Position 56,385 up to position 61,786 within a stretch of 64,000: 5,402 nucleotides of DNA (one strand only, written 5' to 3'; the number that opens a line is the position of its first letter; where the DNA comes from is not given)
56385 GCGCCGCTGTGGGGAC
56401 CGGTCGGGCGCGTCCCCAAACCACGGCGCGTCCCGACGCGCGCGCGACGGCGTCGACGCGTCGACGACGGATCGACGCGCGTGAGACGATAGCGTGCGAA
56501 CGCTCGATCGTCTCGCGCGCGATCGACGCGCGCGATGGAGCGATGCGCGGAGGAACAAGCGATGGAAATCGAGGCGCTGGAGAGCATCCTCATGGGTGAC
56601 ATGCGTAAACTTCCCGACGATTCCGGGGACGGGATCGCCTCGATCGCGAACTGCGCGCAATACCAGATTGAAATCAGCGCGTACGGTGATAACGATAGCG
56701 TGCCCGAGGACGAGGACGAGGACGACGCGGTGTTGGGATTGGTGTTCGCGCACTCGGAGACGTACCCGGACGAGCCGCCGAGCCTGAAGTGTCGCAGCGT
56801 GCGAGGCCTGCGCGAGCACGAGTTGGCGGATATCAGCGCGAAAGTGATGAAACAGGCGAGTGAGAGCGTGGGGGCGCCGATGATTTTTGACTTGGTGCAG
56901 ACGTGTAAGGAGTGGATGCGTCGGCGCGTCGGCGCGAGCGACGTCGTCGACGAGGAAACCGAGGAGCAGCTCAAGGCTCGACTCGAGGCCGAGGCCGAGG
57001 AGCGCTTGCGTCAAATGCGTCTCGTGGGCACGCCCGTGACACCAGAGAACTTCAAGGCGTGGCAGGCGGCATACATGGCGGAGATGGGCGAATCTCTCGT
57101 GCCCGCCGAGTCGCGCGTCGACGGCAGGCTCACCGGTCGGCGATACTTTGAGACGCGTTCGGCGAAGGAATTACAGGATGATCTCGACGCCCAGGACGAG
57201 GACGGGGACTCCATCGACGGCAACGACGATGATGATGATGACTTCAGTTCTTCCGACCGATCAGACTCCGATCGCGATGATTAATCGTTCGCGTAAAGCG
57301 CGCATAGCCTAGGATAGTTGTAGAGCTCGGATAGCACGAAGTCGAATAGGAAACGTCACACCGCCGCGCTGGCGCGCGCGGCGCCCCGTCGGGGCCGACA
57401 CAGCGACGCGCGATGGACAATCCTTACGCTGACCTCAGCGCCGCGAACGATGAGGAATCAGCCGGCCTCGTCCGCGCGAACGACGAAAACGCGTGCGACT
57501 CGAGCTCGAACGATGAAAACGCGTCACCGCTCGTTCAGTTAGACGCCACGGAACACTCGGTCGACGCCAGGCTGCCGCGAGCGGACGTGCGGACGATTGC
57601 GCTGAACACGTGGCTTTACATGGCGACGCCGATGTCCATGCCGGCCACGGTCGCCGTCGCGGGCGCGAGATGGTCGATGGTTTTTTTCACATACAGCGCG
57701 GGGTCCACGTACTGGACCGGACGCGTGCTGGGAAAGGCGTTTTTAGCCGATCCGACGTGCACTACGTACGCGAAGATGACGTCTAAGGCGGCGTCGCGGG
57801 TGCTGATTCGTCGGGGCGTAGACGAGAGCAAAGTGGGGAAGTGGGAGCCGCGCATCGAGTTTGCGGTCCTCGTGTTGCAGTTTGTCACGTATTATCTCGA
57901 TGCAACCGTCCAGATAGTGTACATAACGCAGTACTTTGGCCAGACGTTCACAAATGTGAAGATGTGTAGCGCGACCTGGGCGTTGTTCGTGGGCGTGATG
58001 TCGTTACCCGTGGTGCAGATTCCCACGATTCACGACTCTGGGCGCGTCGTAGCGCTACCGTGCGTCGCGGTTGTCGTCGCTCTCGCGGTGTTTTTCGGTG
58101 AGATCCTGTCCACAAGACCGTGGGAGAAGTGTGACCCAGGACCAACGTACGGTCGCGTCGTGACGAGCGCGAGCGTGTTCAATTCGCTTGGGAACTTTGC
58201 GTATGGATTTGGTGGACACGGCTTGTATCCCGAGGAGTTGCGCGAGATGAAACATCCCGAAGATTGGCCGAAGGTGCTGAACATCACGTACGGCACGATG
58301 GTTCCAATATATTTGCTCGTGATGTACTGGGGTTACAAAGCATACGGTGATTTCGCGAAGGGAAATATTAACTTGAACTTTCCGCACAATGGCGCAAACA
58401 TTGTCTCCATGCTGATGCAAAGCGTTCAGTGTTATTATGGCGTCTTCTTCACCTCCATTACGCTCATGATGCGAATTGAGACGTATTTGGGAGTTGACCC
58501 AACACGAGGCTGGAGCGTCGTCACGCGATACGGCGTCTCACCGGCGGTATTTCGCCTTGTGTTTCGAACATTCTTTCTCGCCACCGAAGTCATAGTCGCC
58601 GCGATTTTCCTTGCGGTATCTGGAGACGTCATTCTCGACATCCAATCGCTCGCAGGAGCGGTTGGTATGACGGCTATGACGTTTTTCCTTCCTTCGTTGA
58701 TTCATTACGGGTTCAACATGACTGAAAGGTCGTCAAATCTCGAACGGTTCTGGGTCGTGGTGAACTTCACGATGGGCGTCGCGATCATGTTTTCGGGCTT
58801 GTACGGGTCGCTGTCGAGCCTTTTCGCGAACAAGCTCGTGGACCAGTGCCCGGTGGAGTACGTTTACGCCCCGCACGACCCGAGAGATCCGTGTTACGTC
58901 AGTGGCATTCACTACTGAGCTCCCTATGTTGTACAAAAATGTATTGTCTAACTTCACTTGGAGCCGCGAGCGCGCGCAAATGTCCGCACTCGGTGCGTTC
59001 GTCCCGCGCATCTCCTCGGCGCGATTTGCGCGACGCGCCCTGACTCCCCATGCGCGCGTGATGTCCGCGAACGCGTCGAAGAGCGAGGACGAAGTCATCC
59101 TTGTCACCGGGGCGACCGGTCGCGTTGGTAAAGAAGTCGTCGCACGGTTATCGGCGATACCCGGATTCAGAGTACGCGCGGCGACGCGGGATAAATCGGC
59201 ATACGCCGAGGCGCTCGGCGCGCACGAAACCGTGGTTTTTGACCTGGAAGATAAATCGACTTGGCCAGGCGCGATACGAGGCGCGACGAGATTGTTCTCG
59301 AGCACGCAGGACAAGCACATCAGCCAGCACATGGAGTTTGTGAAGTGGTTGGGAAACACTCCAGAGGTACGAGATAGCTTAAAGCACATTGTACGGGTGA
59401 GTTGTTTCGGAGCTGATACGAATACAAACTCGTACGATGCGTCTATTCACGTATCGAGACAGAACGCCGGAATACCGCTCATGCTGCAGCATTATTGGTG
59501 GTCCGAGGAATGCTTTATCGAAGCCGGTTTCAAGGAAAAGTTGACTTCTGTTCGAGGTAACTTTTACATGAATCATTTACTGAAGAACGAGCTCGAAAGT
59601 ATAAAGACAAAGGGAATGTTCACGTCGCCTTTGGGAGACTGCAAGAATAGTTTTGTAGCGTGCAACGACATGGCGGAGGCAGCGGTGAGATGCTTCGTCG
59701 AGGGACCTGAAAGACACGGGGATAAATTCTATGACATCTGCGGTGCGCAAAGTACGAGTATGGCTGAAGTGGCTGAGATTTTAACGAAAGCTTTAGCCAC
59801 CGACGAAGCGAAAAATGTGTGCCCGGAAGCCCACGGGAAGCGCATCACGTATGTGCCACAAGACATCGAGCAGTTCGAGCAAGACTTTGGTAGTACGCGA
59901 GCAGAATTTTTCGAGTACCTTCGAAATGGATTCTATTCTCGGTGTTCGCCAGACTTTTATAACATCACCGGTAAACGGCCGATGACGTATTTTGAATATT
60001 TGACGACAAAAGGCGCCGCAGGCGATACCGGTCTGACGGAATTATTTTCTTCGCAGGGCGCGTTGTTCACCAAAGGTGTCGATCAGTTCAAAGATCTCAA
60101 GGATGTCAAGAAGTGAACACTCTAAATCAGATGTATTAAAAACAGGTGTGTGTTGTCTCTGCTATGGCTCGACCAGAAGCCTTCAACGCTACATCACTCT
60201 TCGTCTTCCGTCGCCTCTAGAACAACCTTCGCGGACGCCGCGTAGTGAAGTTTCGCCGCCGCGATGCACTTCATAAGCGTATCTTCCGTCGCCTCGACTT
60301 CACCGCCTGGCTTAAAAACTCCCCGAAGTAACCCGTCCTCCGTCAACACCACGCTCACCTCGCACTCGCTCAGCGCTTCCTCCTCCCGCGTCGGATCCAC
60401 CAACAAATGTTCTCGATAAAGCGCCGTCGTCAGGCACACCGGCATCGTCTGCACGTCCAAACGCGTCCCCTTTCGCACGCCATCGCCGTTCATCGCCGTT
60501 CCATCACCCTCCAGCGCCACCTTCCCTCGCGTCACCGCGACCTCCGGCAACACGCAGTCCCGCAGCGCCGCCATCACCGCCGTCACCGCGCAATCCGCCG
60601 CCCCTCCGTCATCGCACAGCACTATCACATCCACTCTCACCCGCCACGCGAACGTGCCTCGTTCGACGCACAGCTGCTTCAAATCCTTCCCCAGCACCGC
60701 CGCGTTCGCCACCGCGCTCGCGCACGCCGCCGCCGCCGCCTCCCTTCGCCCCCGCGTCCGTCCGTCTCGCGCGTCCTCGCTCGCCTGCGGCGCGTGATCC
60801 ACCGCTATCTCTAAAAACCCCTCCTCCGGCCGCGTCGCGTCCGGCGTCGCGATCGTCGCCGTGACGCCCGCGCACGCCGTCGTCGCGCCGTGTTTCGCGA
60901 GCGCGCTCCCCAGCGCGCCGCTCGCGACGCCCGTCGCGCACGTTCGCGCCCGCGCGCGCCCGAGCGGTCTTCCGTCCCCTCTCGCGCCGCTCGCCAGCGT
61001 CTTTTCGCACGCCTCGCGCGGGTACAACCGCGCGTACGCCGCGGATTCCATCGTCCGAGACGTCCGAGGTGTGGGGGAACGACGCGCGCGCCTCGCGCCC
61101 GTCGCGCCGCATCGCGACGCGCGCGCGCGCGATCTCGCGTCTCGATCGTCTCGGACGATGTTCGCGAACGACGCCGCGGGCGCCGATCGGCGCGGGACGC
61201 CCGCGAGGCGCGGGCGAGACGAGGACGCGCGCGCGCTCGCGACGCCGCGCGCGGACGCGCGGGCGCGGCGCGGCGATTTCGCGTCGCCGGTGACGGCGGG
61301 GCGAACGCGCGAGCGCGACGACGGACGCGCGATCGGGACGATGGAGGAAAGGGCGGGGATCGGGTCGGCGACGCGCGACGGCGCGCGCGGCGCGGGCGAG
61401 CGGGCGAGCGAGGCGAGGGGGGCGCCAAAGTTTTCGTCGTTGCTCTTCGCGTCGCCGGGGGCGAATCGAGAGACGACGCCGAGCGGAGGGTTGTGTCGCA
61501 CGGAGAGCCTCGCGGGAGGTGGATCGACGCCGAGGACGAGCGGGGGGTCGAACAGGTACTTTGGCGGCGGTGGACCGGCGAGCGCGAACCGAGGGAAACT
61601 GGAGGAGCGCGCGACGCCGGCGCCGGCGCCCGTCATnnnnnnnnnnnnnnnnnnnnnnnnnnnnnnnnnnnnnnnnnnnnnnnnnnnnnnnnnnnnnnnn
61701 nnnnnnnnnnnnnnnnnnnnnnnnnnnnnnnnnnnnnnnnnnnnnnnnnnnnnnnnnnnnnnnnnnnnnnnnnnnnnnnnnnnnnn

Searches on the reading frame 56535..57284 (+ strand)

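Call 48: search_protein_families(library=pfam, proteins=[window:56535-57284:+], max_evalue=0.00001)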
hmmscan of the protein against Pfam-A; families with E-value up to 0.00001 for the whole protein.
window:56535-57284:+ (249 aa): 2 families
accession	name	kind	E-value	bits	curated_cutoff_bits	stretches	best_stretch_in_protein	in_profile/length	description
PF05773.27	RWD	-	4.3e-20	72.4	22.8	1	6-127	1-111/112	RWD domain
PF16543.10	DFRP_C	-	1.5e-07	32.3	27.5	1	163-228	17-82/88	DRG Family Regulatory Proteins, Tma46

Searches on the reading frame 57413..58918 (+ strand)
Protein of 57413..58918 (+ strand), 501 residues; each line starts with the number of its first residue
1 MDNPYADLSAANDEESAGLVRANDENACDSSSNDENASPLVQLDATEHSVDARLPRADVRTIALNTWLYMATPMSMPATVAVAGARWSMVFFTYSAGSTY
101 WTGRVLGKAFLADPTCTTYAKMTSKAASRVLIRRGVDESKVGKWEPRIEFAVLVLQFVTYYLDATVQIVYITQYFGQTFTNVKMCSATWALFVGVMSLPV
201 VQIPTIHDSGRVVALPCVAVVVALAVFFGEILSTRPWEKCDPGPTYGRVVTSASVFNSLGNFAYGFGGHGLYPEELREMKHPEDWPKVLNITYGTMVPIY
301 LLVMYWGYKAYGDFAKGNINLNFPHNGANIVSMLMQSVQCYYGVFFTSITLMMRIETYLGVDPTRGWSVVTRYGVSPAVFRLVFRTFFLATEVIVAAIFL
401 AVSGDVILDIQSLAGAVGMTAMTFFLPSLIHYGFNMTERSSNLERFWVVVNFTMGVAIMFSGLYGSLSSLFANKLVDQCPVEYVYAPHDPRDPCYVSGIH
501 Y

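Call 48: search_protein_families(library=pfam, proteins=[window:57413-58918:+], max_evalue=0.00001)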
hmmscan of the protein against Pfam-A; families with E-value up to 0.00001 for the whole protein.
window:57413-58918:+ (501 aa): 1 family
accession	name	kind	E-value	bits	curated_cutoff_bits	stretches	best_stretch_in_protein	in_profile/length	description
PF01490.24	Aa_trans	-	9.5e-29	100.7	25.6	1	74-467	22-409/410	Transmembrane amino acid transporter protein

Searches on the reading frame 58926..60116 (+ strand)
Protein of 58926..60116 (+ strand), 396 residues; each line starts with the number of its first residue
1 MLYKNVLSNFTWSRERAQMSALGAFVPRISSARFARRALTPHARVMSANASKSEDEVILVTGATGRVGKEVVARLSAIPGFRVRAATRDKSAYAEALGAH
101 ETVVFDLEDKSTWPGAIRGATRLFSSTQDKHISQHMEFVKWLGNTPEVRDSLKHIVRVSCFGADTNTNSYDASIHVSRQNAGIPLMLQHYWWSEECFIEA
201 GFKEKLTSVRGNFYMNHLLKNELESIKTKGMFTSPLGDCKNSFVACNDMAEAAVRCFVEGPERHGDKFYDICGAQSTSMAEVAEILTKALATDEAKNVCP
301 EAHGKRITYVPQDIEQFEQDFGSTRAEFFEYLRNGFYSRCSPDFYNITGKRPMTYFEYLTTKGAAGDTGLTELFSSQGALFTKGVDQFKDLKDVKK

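Call 48: search_protein_families(library=pfam, proteins=[window:58926-60116:+], max_evalue=0.00001)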
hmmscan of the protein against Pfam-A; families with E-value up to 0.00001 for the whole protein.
window:58926-60116:+ (396 aa): 2 families
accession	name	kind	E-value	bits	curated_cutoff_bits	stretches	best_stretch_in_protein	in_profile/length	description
PF05368.20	NmrA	-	5.7e-14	52.9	27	1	55-316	2-262/298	NmrA-like family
PF13460.12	NAD_binding_10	-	2.6e-08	34.4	27.2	1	62-165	1-103/184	NAD(P)H-binding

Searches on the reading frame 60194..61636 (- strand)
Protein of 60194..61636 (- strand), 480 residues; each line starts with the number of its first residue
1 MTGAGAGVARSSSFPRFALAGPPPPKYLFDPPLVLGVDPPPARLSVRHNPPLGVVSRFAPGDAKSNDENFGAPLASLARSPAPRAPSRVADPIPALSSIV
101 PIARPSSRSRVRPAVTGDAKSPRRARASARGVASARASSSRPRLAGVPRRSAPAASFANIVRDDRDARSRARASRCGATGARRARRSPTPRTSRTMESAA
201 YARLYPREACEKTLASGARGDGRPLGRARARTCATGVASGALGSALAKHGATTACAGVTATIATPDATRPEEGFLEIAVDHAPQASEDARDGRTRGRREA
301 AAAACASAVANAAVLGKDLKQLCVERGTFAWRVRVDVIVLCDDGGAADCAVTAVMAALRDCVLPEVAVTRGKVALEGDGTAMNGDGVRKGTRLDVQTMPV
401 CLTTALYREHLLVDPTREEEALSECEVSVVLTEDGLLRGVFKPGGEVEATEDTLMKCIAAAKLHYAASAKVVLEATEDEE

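Call 48: search_protein_families(library=pfam, proteins=[window:60194-61636:-], max_evalue=0.00001)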
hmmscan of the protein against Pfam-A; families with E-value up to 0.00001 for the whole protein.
window:60194-61636:- (480 aa): 2 families
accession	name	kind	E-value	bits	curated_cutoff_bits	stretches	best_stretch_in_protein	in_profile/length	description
PF01138.27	RNase_PH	-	2.5e-22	80.1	25.5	1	229-364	3-130/130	3' exoribonuclease family, domain 1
PF03725.20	RNase_PH_C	-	2e-11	44.1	20.8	1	397-462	1-65/67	3' exoribonuclease family, domain 2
